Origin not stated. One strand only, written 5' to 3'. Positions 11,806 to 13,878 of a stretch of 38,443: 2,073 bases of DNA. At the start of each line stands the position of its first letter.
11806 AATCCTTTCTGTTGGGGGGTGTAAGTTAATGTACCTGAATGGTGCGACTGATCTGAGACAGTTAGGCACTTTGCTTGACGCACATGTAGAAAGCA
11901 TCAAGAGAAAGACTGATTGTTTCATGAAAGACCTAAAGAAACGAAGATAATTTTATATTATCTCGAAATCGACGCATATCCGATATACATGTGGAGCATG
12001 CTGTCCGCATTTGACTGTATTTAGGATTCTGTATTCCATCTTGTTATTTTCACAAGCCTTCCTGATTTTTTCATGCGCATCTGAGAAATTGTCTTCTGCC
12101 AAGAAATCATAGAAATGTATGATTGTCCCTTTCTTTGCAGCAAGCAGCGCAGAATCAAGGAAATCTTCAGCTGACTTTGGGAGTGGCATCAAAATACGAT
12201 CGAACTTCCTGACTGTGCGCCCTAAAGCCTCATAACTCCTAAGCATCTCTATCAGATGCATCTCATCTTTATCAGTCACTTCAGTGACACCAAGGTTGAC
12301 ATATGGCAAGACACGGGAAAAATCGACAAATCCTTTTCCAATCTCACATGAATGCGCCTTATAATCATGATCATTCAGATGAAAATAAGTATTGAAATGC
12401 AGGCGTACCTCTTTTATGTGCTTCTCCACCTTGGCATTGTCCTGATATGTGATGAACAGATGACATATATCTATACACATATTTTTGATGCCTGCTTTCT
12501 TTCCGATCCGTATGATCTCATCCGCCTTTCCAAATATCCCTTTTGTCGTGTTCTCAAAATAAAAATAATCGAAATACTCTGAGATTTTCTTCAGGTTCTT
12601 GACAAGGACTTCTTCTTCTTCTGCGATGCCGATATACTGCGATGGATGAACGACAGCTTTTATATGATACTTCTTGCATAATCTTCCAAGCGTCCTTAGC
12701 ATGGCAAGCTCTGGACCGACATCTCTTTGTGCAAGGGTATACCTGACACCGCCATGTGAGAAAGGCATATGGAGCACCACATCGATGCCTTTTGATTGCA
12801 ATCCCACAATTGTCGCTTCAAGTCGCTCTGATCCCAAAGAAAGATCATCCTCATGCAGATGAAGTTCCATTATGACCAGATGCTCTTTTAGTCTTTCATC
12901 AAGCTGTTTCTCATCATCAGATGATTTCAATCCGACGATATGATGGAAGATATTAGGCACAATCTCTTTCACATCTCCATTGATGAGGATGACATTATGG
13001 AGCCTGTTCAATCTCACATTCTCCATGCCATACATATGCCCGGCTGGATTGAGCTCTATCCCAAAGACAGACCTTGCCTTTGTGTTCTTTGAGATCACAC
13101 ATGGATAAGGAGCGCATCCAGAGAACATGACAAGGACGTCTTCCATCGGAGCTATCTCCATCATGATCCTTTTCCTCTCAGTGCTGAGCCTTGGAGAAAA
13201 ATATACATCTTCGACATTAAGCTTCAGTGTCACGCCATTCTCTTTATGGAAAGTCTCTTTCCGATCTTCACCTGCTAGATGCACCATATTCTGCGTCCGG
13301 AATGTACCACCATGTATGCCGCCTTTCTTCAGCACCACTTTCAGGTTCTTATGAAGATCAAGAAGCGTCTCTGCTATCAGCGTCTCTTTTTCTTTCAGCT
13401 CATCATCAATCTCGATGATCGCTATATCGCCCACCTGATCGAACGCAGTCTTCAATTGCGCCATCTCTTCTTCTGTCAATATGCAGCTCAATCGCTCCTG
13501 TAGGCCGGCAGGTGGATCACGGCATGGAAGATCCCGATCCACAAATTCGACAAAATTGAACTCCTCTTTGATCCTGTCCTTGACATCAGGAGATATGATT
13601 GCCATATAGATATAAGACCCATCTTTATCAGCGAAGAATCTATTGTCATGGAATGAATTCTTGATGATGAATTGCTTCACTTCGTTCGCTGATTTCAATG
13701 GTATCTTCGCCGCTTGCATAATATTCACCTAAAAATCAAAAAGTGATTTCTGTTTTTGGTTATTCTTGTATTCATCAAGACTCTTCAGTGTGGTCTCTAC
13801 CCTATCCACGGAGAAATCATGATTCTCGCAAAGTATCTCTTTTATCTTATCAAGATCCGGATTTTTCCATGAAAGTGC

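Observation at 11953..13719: Trm5/Taw2-type tRNA methyltransferase split by a nested sugar-isomerase/AP-endonuclease-like TIM barrel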

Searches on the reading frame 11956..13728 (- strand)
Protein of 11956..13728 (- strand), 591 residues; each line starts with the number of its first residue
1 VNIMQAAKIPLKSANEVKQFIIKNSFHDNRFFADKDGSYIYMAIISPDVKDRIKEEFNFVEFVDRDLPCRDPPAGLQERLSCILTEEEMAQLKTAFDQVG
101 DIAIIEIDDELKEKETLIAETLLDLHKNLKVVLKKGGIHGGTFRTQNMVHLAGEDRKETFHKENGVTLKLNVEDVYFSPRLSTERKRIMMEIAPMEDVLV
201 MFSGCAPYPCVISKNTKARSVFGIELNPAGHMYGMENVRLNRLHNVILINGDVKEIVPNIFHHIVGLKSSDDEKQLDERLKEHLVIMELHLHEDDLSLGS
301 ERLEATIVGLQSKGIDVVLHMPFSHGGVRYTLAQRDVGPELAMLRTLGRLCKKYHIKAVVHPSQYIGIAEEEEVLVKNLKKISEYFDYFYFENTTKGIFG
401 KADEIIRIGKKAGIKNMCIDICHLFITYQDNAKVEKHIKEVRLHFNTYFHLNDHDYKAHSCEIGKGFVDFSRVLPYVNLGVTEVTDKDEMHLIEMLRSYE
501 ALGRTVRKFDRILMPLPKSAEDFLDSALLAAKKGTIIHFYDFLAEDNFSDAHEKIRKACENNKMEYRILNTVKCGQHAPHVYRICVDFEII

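Call 3: search_protein_families(library=pfam, proteins=[window:11956-13728:-], max_evalue=1)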
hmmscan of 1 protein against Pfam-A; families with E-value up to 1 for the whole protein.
window:11956-13728:- (591 aa): 4 families
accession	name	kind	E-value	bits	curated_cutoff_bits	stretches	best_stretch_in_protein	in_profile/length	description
PF02475.24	TRM5-TYW2_MTfase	-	1.8e-39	135.8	28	2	159-265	1-109/164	TRM5/TYW2 methyltransferase domain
PF25133.1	TYW2_N_2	-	3.2e-20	72.5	27.7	1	76-155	1-78/79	TYW2 N-terminal domain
PF01261.30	AP_endonuc_2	-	8.5e-11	42.5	31.1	1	297-473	24-212/249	Xylose isomerase-like TIM barrel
PF03851.20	UvdE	-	0.096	12.3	24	1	343-378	87-122/275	UV-endonuclease UvdE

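Call 4: search_protein_families(library=ncbifam, proteins=[window:11956-13728:-], max_evalue=1)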
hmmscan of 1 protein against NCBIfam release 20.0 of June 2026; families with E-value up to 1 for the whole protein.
window:11956-13728:- (591 aa): 12 families
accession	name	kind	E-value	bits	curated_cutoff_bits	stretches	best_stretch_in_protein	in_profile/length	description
NF047730.1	tRNAMtaseTrm5b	equivalog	1.6e-70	237.9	600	2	6-260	3-245/330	tRNA (guanine(37)-N1)-methyltransferase Trm5b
NF047728.1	tRNAMtaseTaw22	equivalog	9.9e-57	192.6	550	2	4-262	1-257/336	tRNA (guanine(37)-N1)/4-demethylwyosine(37)-methyltransferase Taw22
NF047732.1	tRNAMtaseTrm5bMeth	equivalog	7.2e-50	169.9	500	2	5-256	2-258/337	tRNA (guanine(37)-N1)-methyltransferase Trm5b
NF047729.1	tRNAMtaseTaw21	equivalog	6.4e-35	120.6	400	2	97-255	8-167/250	tRNA 4-demethylwyosine(37)-methyltransferase Taw21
NF047824.1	tRNAwyosineTaw2Meth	equivalog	8.2e-30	104.2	350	2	96-260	2-160/245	tRNA(Phe) (4-demethylwyosine(37)-C(7)) aminocarboxypropyltransferase Taw2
NF047823.1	tRNAwyosTaw2Pyroc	equivalog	2.2e-28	99.5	550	2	78-246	12-176/277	tRNA(Phe) (4-demethylwyosine(37)-C(7)) aminocarboxypropyltransferase Taw2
TIGR00479.1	rumA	equivalog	0.0055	15.6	183.55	1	108-260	205-357/432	23S rRNA (uracil(1939)-C(5))-methyltransferase RlmD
NF011529.0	PRK14968.1-3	equivalog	0.0065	15.9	162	1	211-265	49-103/198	putative methyltransferase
TIGR00629.1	uvde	equivalog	0.0077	15.7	124.45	1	324-387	80-139/312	UV DNA damage repair endonuclease UvsE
NF002198.0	PRK01060.1-3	equivalog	0.017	14.8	244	0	389-460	128-203/253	deoxyribonuclease IV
TIGR04122.1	Xnuc_lig_assoc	equivalog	0.066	12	325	1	223-255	79-111/326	ligase-associated DNA damage response exonuclease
NF002640.0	PRK02308.1-4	equivalog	0.1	11.5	456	1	343-393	98-152/308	UV DNA damage repair endonuclease UvsE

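Call 5: search_solved_structures(query=window:11956-13728:-, max_evalue=1, show_alignments=3)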
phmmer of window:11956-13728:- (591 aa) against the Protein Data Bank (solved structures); distinct sequences matched with E-value up to 1: 12.
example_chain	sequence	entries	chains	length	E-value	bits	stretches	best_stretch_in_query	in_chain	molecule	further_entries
5yac_A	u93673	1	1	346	8.2e-52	179.5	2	5-256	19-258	tRNA (guanine(37)-N1)-methyltransferase Trm5b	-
5wt1_A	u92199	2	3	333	6.4e-43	150.2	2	7-260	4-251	tRNA (guanine(37)-N1)-methyltransferase Trm5a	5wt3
5hji_A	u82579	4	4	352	7e-43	150.1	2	6-260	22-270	tRNA (guanine(37)-N1)-methyltransferase Trm5a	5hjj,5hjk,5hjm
2yx1_A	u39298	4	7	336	7.7e-37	130.1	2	8-256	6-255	Hypothetical protein MJ0883 | Uncharacterized protein MJ0883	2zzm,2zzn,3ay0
3k6r_A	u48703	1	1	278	5.8e-22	81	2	76-245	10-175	putative transferase PH0793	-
3a25_A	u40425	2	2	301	7.2e-22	80.7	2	76-245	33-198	Uncharacterized protein PH0793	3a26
3a27_A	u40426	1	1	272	2.8e-19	72.1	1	95-256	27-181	Uncharacterized protein MJ1557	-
6yvg_A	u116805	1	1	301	0.013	17.1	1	374-453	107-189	MesI (Lpg2505)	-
7c0q_A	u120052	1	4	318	0.015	17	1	374-453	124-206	effector Lpg2505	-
1uwv_A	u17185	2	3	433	0.025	16.2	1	188-257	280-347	23S RRNA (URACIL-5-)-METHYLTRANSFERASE RUMA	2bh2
1xcd_A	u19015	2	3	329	0.29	12.6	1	239-297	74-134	Decorin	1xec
1xku_A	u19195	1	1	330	0.3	12.6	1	239-297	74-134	Decorin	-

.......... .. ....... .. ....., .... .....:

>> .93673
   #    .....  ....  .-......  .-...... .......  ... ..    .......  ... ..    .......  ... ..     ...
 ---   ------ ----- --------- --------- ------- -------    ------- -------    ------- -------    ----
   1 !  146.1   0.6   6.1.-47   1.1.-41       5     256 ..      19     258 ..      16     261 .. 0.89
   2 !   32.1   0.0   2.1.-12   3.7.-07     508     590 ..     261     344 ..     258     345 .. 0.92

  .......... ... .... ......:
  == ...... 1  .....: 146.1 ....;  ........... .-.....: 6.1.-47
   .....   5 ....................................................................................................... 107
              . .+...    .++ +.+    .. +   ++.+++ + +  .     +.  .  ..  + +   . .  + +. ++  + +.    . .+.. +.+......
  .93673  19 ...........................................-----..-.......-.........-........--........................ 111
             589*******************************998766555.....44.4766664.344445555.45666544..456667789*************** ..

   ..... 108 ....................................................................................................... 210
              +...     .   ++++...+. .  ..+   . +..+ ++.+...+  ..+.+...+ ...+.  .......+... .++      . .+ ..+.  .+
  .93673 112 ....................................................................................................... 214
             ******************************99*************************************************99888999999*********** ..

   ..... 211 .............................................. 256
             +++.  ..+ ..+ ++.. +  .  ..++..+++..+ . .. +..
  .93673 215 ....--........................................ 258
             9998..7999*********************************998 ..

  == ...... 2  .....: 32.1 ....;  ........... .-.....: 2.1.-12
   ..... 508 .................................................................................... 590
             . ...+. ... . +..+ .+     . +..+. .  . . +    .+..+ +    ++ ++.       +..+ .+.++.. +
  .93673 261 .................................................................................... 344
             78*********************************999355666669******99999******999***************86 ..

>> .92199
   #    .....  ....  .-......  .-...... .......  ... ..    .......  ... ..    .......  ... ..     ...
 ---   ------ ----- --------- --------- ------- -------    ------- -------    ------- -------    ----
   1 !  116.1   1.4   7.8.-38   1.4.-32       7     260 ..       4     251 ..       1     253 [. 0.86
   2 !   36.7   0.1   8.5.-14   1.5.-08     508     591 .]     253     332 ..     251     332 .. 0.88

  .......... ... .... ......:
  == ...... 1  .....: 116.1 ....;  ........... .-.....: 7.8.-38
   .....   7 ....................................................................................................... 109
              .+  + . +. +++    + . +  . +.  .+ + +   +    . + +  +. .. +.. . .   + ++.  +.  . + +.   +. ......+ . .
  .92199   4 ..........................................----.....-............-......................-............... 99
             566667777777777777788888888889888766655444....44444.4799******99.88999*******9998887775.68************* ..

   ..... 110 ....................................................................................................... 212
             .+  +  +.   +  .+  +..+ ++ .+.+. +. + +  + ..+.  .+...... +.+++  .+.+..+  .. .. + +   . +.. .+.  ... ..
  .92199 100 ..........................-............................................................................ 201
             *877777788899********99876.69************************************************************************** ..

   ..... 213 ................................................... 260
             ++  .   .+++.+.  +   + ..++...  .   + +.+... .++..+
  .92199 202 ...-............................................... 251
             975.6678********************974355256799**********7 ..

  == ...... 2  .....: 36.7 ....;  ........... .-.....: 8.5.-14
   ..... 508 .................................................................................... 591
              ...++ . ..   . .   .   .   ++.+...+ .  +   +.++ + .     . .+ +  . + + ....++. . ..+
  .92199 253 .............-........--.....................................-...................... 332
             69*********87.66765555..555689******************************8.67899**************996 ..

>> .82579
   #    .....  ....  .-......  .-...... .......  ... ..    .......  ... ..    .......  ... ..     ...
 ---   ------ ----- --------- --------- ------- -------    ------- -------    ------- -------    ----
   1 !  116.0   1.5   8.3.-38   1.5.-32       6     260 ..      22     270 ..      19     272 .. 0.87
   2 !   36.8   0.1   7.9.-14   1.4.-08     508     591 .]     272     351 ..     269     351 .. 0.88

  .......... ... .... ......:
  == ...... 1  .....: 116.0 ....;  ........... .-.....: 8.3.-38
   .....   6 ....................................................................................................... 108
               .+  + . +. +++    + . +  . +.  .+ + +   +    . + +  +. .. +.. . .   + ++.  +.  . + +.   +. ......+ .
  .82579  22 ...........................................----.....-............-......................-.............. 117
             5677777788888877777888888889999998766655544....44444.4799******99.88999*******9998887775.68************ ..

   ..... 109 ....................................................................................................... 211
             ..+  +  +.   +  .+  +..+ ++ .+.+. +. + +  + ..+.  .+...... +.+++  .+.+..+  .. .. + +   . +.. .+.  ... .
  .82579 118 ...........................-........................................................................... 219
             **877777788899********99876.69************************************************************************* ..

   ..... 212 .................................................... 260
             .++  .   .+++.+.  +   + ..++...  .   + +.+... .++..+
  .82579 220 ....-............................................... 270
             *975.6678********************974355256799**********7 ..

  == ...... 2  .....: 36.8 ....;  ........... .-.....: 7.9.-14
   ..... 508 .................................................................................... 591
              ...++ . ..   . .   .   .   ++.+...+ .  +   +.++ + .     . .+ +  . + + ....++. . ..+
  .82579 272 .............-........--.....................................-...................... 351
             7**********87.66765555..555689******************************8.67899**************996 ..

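Call 11: find_encoding_contigs(protein=window:11956-13728:-, flank=10000, max_places=6)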
Protein window:11956-13728:- (591 aa): no gene with exactly this product is on record in the collection.

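Call 31: find_related_loci(query=A1, collection=genome_contigs, flank=6000)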
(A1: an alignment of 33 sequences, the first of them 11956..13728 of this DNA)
Query A1 (591 aa) in genome_contigs; peptide patterns used: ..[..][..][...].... (x = any residue, [..] = any of these).
599 stretches matched a pattern (row limit reached: there are more); 591 encode a relative of the query (tblastn E <= 1e-3); the best 80 are kept; 80 distinct loci.
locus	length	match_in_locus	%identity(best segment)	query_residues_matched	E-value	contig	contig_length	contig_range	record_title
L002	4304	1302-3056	62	4-591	0e+0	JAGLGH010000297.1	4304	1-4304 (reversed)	MAG: Nanoarchaeota archaeon isolate RS_10_27 ROV157_10.bin.27.fa_297, whole genome shotgun sequence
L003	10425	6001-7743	62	8-591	0e+0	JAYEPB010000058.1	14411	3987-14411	MAG: Nanoarchaeota archaeon isolate MAG014 MAG014_58, whole genome shotgun sequence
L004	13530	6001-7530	59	83-591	0e+0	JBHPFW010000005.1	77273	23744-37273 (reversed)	Nanoarchaeota archaeon isolate SAG AM-311-K23 NODE_5_length_77273_cov_29.420070, whole genome shotgun sequence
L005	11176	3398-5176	52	1-590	0e+0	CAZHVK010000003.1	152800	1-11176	MAG TPA_asm: uncultured Methanosarcinales archaeon isolate binchicken_co330_8 genome assembly, contig: NODE_51_length_15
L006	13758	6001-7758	52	4-591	0e+0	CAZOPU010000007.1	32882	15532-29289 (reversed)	MAG TPA_asm: uncultured Methanosarcinales archaeon isolate SRP167436_co1_361 genome assembly, contig: NODE_1870_length_3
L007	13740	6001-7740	50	4-591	2e-176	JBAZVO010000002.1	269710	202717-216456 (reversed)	MAG: Candidatus Woesearchaeota archaeon isolate SO_2017_GW1_254 NODE_330_length_269710_cov_5.866238_OW334_2017, whole ge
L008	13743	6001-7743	58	4-590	0e+0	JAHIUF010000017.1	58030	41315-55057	MAG: Nanoarchaeota archaeon isolate MM_PC_MetaG.mb.241 MM_PC_MetaG.mb.241_k141_476360, whole genome shotgun sequence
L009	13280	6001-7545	47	73-590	9e-145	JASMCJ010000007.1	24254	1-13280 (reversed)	MAG: Candidatus Woesearchaeota archaeon isolate ETNP3_MAG_14 c_000000189112, whole genome shotgun sequence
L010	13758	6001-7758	44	4-591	2e-144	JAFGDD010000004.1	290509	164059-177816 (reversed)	MAG: Candidatus Woesearchaeota archaeon isolate Zod_Metabat.1155 k87_2261361, whole genome shotgun sequence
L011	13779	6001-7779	43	3-590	1e-141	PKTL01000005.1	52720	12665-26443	MAG: Candidatus Woesearchaeota archaeon isolate BM511 sc_326, whole genome shotgun sequence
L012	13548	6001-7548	46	76-591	6e-141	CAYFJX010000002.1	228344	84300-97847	MAG TPA_asm: uncultured Methanosarcinales archaeon isolate ERP019367_co2_72 genome assembly, contig: NODE_52_length_2283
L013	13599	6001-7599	46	70-591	5e-138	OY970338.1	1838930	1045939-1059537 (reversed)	MAG: uncultured Candidatus Woesearchaeota archaeon isolate MFD02416.bin.c.18 genome assembly, chromosome: 1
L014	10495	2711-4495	41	4-590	3e-130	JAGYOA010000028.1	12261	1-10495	Candidatus Woesearchaeota archaeon isolate M55A3 28, whole genome shotgun sequence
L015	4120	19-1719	41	6-591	1e-127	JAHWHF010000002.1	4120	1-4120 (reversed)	MAG: Candidatus Woesearchaeota archaeon isolate FT2_175 k127_2129628, whole genome shotgun sequence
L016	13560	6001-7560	44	84-588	2e-124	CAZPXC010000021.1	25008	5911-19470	MAG TPA_asm: uncultured Methanosarcinales archaeon isolate binchicken_co151_549 genome assembly, contig: NODE_2655_lengt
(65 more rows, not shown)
